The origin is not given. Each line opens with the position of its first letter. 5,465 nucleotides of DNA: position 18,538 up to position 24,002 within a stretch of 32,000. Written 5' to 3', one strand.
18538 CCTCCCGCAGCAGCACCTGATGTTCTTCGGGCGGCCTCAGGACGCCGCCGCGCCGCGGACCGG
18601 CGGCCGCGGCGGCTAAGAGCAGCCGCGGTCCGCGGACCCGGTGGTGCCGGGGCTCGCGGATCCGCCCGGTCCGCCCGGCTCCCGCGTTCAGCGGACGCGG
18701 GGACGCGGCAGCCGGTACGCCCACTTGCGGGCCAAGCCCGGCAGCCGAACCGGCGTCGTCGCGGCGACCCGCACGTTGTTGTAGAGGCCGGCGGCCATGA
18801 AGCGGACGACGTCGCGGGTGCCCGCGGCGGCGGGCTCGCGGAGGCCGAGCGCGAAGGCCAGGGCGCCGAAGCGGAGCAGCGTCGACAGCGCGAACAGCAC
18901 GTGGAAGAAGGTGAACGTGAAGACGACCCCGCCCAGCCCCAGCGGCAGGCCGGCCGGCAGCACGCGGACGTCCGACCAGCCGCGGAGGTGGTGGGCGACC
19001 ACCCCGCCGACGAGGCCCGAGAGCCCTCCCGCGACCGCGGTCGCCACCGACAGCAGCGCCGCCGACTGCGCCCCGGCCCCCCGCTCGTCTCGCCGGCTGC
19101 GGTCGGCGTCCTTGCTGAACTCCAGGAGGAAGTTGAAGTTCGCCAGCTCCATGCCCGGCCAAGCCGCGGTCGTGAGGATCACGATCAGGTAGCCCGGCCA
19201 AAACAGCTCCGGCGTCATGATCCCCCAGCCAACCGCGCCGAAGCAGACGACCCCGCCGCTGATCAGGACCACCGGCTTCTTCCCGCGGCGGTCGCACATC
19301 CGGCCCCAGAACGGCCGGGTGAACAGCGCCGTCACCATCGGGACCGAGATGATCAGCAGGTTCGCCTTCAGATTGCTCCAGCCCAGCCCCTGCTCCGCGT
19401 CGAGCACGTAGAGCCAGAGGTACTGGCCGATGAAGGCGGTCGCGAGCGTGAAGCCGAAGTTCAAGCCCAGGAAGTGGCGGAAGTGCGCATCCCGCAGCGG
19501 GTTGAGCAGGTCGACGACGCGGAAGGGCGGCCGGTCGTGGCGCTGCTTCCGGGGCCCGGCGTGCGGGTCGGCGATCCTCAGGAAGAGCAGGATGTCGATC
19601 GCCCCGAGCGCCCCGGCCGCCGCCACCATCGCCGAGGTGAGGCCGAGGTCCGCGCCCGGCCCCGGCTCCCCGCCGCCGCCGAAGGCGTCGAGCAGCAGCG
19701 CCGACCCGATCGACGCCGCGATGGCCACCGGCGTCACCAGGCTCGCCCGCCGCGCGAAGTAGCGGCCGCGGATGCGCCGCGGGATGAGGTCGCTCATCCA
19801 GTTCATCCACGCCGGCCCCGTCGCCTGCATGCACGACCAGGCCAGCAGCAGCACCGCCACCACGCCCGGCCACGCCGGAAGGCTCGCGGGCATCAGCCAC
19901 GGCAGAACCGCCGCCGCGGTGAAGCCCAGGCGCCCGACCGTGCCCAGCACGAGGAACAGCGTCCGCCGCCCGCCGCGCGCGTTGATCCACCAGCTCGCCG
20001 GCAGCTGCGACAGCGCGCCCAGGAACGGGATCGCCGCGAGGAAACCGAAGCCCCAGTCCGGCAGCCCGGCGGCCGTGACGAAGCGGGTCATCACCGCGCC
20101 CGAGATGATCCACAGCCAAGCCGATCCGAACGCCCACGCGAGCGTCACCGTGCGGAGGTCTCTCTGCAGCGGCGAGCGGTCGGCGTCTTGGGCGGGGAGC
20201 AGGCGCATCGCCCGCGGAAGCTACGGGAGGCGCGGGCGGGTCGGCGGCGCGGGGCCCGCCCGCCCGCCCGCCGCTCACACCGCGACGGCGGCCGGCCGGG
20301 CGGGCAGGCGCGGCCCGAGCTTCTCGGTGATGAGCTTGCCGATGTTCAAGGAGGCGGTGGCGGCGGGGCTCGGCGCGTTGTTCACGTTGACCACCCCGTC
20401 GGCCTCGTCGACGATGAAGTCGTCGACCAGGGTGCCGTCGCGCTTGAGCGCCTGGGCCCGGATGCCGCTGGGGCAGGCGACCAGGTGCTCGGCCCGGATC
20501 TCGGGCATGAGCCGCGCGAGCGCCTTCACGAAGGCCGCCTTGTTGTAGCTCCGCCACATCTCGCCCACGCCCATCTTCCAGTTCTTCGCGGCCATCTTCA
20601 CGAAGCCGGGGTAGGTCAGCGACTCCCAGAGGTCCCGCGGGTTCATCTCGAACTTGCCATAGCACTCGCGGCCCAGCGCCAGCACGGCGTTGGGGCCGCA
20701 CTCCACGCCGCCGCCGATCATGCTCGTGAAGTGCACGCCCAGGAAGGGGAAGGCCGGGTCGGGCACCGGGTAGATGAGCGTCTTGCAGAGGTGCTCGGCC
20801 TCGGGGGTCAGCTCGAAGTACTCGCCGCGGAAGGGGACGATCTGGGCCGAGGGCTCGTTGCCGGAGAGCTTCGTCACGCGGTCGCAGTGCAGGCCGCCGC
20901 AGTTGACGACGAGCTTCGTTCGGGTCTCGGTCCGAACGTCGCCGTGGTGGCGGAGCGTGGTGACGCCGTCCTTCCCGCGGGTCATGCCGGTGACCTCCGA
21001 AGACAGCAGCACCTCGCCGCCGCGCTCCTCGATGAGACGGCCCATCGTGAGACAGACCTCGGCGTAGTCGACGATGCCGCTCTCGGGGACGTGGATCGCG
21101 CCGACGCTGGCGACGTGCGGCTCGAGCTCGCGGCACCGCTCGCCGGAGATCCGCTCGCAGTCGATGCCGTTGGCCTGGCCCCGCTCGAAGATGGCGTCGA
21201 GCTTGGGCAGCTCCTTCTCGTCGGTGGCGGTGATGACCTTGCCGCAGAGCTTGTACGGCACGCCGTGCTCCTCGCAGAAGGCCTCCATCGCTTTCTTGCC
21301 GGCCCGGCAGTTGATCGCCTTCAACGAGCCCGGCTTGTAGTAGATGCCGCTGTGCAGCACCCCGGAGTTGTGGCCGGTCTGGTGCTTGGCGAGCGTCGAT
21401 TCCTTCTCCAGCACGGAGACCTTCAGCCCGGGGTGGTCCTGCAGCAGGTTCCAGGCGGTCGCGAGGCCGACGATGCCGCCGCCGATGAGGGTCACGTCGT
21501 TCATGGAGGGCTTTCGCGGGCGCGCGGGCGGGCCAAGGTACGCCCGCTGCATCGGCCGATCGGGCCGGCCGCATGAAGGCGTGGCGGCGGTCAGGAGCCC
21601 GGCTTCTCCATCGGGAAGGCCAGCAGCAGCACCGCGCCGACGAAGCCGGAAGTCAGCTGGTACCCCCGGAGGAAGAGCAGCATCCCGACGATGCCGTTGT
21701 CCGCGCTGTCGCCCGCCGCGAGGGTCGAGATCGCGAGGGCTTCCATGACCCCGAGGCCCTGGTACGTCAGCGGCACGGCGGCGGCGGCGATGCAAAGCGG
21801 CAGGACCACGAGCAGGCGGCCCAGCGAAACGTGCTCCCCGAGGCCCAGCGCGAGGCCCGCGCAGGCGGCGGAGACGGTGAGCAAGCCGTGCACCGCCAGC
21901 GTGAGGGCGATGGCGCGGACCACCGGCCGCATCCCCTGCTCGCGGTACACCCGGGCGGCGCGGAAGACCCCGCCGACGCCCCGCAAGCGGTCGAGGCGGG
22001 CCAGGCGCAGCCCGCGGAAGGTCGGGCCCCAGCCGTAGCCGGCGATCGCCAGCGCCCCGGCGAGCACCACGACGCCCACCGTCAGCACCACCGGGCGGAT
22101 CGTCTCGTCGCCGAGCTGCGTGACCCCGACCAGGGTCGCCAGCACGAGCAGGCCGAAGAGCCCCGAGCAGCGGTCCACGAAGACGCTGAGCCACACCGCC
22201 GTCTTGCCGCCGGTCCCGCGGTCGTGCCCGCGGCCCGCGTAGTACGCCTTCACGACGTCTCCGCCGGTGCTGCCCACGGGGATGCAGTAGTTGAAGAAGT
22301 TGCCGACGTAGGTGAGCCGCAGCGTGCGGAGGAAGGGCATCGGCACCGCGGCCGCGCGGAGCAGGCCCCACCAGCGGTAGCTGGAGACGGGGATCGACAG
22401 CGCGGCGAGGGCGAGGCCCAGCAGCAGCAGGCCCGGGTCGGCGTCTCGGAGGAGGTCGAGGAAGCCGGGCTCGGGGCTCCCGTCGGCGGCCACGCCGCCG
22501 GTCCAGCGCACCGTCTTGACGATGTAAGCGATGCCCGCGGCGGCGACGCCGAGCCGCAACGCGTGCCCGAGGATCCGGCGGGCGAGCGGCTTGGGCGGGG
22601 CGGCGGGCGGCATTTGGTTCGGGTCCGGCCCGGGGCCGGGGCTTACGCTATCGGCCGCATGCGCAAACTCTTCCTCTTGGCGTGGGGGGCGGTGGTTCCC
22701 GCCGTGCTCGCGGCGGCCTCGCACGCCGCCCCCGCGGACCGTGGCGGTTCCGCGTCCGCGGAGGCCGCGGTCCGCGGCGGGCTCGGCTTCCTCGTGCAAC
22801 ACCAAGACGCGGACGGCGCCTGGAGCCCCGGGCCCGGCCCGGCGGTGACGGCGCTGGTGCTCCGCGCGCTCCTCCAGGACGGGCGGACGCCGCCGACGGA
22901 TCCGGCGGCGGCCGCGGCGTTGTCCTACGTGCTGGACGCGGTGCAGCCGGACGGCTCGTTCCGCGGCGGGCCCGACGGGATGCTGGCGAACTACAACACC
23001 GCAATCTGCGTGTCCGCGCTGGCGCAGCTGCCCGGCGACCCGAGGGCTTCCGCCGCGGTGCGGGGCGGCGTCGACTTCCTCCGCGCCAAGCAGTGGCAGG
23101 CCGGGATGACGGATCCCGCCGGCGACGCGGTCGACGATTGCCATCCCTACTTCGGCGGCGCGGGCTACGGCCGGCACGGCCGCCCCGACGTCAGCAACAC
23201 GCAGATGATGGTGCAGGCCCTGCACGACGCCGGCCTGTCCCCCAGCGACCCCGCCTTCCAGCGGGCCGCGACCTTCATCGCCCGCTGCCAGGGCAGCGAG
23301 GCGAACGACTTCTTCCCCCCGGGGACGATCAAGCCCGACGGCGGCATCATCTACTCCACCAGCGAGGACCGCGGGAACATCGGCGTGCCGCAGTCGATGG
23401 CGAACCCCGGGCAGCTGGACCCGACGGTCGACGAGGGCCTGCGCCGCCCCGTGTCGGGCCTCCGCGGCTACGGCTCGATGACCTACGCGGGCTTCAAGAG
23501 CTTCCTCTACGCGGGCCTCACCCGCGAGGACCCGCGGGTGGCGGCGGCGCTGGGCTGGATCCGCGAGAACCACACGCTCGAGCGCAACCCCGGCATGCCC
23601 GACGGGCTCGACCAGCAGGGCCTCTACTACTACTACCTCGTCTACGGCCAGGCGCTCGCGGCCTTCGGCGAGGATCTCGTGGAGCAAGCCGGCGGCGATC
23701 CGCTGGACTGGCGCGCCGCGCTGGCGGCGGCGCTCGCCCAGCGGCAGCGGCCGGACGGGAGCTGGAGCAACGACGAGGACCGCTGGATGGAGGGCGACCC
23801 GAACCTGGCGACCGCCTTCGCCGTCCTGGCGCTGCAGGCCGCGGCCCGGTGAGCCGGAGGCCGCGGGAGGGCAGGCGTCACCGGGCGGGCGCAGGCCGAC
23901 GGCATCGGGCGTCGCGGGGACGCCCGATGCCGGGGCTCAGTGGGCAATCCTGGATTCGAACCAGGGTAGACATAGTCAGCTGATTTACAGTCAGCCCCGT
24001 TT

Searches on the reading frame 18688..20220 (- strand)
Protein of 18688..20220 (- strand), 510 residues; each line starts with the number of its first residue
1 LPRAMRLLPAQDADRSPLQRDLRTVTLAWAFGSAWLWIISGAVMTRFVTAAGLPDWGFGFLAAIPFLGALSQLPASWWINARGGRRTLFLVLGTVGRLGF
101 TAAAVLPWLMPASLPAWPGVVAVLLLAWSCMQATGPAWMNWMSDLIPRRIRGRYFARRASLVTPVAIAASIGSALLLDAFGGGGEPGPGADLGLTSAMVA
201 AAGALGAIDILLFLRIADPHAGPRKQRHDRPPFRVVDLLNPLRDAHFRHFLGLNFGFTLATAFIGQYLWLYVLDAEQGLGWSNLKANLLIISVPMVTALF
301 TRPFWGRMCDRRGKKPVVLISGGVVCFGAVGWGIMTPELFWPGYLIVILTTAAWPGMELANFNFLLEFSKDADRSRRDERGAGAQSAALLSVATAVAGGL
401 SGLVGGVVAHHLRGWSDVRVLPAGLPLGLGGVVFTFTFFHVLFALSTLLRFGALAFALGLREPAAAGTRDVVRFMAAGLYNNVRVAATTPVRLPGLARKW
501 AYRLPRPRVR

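Call 56: search_protein_families(library=pfam, proteins=[window:18688-20220:-], max_evalue=0.00001)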
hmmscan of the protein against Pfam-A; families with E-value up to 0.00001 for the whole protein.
window:18688-20220:- (510 aa): 2 families
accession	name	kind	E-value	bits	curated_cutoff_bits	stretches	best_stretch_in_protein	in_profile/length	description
PF07690.21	MFS_1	-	6.8e-17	61.8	33.4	1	39-362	14-316/347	Major Facilitator Superfamily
PF13347.12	MFS_2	-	2.8e-07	29.9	27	0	126-408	109-380/427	MFS/sugar transport protein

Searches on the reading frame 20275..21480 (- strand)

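Call 56: search_protein_families(library=pfam, proteins=[window:20275-21480:-], max_evalue=0.00001)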
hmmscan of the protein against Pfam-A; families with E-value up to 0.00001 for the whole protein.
window:20275-21480:- (401 aa): 1 family
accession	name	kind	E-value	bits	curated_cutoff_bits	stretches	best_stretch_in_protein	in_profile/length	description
PF01266.30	DAO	-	2e-59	202.3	27.9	1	1-386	7-352/353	FAD dependent oxidoreductase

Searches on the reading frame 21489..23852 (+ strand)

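Call 56: search_protein_families(library=pfam, proteins=[window:21489-23852:+], max_evalue=0.00001)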
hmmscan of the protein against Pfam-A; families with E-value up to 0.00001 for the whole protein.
window:21489-23852:+ (787 aa): 1 family
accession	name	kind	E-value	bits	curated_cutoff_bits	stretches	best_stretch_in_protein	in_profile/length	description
PF13243.12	SQHop_cyclase_C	-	1.4e-09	37.9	26.1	0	452-601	140-278/319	Squalene-hopene cyclase C-terminal domain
